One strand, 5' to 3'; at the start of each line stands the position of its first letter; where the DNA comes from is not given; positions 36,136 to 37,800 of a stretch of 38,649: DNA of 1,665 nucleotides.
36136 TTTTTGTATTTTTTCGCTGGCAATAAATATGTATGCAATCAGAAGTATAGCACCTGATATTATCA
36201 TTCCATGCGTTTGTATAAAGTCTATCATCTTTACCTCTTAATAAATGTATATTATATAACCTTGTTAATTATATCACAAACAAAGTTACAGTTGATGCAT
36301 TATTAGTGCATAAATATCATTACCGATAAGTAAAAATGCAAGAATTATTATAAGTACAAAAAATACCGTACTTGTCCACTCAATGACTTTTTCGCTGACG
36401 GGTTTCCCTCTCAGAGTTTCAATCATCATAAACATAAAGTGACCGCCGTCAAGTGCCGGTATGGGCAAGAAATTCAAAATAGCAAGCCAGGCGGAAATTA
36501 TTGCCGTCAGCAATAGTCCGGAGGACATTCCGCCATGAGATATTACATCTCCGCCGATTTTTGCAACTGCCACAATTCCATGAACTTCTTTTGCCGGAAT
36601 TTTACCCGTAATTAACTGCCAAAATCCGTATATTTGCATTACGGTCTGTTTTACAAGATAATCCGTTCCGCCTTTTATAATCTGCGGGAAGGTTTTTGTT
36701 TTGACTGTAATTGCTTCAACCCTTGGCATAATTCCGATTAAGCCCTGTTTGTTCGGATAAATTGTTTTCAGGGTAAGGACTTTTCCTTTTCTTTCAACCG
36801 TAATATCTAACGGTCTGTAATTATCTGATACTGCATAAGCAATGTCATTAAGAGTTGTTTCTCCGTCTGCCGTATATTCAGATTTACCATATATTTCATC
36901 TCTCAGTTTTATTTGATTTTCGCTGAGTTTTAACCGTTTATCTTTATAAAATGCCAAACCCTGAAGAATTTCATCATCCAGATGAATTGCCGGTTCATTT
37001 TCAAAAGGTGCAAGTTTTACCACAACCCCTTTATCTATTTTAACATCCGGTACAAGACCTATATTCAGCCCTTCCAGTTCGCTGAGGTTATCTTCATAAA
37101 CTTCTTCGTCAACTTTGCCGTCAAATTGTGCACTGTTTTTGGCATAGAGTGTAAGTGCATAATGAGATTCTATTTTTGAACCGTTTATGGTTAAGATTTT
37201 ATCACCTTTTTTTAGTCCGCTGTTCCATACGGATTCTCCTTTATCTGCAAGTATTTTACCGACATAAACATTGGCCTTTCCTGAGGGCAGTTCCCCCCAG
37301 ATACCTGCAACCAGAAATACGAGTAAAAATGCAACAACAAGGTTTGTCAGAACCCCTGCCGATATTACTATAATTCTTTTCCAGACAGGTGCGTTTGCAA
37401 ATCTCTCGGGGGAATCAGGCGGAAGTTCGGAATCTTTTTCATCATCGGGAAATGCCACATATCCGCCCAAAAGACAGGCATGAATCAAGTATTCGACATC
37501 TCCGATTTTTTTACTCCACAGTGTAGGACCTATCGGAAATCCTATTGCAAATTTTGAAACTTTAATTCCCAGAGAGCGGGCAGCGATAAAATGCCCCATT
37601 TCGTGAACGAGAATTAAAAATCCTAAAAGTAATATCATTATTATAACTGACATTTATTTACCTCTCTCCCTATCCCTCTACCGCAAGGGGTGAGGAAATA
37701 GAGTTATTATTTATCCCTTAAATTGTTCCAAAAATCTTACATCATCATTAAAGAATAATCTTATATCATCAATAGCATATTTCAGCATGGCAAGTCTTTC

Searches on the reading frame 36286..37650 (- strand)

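Call 18: search_protein_families(library=pfam, proteins=[window:36286-37650:-], max_evalue=0.00001)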
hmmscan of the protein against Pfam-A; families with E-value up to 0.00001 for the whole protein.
window:36286-37650:- (454 aa): 1 family
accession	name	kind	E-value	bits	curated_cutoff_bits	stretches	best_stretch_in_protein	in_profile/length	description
PF02163.28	Peptidase_M50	-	1.7e-55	188.2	27.2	1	5-437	2-221/221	Peptidase family M50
